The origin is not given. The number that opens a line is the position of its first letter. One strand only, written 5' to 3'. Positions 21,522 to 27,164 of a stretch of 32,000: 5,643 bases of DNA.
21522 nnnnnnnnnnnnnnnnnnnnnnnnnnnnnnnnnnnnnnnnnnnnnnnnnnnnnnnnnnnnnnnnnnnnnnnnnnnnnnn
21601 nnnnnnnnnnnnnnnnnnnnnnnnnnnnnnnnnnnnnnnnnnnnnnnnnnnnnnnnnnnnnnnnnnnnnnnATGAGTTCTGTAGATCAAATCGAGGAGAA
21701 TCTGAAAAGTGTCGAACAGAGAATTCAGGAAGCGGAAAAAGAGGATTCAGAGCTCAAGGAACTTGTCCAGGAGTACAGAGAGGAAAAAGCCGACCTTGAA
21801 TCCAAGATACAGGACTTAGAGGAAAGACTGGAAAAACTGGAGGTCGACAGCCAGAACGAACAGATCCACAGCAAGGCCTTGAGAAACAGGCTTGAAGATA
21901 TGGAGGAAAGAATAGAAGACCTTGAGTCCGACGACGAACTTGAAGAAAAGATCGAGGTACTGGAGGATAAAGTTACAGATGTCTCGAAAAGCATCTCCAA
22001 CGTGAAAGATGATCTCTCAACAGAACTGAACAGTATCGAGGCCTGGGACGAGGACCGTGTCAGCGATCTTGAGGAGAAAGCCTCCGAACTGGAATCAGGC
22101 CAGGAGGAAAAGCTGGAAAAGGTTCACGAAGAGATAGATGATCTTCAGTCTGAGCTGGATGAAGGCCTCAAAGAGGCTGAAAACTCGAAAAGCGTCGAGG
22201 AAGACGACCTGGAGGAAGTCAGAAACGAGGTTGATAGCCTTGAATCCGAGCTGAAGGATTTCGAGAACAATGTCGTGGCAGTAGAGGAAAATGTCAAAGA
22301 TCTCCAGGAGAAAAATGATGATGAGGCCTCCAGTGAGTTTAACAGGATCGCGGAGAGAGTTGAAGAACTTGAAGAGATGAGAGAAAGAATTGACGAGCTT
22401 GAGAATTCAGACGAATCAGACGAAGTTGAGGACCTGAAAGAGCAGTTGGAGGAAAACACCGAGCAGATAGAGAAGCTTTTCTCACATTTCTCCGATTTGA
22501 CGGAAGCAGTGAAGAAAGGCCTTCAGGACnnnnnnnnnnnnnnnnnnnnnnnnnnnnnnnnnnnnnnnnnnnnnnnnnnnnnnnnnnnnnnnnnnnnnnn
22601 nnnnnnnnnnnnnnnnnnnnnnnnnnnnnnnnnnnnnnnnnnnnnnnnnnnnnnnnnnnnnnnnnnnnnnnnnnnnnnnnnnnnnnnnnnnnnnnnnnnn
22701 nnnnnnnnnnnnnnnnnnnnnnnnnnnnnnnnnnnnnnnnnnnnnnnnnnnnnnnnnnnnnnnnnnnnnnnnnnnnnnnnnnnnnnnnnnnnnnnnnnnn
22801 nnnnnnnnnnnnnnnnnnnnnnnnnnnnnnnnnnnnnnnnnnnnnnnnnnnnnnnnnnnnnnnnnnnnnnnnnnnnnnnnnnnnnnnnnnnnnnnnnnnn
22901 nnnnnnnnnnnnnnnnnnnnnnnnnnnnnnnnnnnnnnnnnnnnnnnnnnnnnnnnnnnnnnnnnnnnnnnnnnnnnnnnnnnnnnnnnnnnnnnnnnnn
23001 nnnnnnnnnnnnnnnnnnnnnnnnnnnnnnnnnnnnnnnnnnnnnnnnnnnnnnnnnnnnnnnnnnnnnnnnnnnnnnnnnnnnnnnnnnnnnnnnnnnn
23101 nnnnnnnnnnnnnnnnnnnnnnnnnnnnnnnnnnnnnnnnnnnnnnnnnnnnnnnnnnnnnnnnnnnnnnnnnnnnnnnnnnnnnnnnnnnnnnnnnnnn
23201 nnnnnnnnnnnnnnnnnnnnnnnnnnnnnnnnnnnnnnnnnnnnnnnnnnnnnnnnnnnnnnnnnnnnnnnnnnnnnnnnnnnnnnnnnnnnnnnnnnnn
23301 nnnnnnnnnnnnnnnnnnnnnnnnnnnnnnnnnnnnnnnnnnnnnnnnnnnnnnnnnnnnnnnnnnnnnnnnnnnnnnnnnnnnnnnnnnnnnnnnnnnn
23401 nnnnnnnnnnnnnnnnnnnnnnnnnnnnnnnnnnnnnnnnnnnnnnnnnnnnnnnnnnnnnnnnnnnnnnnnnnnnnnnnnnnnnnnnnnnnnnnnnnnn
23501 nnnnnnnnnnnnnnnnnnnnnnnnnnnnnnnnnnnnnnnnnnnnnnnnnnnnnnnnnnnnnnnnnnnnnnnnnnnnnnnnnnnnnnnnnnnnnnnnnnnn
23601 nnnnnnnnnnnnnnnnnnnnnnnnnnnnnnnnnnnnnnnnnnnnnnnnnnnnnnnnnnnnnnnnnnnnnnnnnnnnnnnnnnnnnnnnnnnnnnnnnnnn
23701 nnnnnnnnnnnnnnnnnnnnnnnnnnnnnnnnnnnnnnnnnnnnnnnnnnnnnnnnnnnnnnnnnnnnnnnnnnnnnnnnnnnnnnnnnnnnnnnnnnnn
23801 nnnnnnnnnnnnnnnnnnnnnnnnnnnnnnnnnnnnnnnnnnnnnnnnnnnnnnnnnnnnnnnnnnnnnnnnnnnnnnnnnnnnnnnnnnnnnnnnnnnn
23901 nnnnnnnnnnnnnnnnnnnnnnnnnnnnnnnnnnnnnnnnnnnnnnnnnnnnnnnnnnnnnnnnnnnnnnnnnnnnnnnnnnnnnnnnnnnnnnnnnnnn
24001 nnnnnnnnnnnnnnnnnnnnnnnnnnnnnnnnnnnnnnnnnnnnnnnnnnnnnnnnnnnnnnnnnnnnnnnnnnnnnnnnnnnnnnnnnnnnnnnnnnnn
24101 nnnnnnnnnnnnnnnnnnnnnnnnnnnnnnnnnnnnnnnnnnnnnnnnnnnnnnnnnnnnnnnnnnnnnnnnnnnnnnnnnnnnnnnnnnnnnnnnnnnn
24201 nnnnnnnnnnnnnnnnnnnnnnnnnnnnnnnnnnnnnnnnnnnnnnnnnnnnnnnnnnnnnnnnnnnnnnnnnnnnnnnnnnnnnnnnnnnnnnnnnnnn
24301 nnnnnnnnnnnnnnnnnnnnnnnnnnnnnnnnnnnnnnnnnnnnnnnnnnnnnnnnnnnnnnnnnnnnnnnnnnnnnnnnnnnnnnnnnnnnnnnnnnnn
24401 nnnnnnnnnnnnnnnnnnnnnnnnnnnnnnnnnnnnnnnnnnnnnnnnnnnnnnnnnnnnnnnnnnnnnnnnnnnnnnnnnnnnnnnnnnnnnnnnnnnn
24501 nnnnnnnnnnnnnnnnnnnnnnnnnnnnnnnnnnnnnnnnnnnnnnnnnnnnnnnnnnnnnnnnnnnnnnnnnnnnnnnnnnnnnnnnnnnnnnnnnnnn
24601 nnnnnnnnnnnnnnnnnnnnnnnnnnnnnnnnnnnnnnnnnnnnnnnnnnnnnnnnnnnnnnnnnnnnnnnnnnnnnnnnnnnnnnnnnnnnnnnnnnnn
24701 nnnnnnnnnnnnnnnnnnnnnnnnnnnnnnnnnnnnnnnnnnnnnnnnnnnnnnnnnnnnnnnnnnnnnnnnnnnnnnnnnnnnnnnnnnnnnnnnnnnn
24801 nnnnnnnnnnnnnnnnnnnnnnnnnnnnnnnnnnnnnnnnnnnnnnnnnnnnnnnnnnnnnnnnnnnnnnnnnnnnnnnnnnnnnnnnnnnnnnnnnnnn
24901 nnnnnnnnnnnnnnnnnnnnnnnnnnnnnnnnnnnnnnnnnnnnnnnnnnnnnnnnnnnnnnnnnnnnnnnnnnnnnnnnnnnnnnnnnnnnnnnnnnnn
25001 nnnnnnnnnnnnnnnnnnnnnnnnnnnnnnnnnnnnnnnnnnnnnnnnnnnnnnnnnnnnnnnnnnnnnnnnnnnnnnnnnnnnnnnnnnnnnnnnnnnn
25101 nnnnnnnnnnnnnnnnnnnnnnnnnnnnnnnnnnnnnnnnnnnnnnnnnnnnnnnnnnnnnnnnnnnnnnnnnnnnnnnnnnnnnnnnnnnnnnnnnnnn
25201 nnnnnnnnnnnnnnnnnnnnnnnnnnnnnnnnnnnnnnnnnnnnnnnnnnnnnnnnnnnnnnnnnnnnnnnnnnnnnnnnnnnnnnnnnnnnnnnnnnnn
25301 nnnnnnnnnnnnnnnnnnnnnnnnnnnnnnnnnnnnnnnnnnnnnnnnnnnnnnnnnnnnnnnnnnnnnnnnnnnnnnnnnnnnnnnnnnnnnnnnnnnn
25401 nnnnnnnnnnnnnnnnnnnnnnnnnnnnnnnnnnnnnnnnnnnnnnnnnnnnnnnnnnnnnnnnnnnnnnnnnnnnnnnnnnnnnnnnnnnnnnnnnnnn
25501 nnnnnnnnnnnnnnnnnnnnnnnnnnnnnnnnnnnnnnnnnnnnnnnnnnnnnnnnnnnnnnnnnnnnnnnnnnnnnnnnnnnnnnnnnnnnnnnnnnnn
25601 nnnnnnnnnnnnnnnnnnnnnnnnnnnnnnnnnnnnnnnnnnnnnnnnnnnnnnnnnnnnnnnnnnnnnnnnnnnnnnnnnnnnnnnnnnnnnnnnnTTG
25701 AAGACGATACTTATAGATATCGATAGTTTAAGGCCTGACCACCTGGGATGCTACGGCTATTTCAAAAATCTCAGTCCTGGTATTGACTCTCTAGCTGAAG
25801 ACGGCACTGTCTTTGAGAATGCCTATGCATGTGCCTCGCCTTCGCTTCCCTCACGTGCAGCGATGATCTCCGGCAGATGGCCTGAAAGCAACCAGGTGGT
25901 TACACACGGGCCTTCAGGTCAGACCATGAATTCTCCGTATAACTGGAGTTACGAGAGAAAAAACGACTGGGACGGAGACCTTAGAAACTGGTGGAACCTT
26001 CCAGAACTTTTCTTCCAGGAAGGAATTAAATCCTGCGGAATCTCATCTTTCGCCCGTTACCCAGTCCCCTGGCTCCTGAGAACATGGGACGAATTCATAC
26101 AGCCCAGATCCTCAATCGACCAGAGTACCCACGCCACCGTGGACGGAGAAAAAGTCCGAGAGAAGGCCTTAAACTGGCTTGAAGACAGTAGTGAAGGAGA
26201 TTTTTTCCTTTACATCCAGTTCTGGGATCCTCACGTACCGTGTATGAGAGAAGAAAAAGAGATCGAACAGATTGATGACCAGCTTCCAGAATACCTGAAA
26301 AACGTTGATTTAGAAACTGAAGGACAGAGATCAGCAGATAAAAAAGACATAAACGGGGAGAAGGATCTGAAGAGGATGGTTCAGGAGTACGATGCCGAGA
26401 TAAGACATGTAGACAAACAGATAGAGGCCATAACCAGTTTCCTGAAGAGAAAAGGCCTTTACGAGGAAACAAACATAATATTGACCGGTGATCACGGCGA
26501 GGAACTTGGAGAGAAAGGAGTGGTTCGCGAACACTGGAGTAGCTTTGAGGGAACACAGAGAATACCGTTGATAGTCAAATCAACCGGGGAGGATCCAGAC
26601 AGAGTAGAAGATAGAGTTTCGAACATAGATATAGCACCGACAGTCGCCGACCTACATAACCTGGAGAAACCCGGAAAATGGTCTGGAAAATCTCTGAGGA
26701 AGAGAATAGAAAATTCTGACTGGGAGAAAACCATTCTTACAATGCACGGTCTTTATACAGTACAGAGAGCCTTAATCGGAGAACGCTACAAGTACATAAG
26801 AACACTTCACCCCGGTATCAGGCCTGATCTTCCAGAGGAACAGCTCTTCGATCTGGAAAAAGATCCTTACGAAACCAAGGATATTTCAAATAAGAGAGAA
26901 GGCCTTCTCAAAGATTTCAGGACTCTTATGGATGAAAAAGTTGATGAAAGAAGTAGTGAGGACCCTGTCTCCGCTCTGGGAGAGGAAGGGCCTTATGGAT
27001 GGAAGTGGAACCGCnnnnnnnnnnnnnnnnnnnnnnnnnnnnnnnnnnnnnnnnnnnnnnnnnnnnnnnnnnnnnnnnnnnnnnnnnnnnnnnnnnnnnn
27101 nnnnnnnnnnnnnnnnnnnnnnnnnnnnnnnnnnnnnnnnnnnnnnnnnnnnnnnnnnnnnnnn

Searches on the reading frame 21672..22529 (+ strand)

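Call 84: search_protein_families(library=pfam, max_evalue=0.001, proteins=[window:21672-22529:+])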
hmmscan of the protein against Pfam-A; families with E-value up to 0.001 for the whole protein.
window:21672-22529:+ (286 aa): 7 families
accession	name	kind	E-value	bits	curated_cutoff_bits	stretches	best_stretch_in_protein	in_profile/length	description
PF04513.17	Baculo_PEP_C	-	1.5e-08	35.3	38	1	40-137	34-130/140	Baculovirus polyhedron envelope protein, PEP, C terminus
PF08702.15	Fib_alpha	-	1.1e-05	26.1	29.9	0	181-277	31-129/143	Fibrinogen alpha/beta chain family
PF23991.1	DUF7310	-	4.3e-05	24.4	40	0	7-59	1-52/83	Coiled-coil region of unknown function (DUF7310)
PF12296.13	HsbA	-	0.00024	22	33.5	0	103-211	3-95/121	Hydrophobic surface binding protein A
PF09177.16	STX6_10_61_N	-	0.00048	21.1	29.4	0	2-74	12-85/99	Syntaxin 6/10/61, N-terminal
PF16326.10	ABC_tran_CTD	-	0.00058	20.5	32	0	192-244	8-61/69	ABC transporter C-terminal domain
PF07889.17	DUF1664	-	0.00082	19.9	34.6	0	67-136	54-123/124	Protein of unknown function (DUF1664)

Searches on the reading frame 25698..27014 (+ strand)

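Call 84: search_protein_families(library=pfam, max_evalue=0.001, proteins=[window:25698-27014:+])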
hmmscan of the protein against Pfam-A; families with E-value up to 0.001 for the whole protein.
window:25698-27014:+ (439 aa): 3 families
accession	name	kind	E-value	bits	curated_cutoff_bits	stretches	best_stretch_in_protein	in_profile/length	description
PF00884.28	Sulfatase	-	3.4e-35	122.2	25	1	4-319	4-298/301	Sulfatase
PF01663.27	Phosphodiest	-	6.7e-16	59.2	23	1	3-283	1-238/342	Type I phosphodiesterase / nucleotide pyrophosphatase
PF16347.10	SGSH_C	-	2.2e-09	38.1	29.3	1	283-401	12-136/154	N-sulphoglucosamine sulphohydrolase, C-terminal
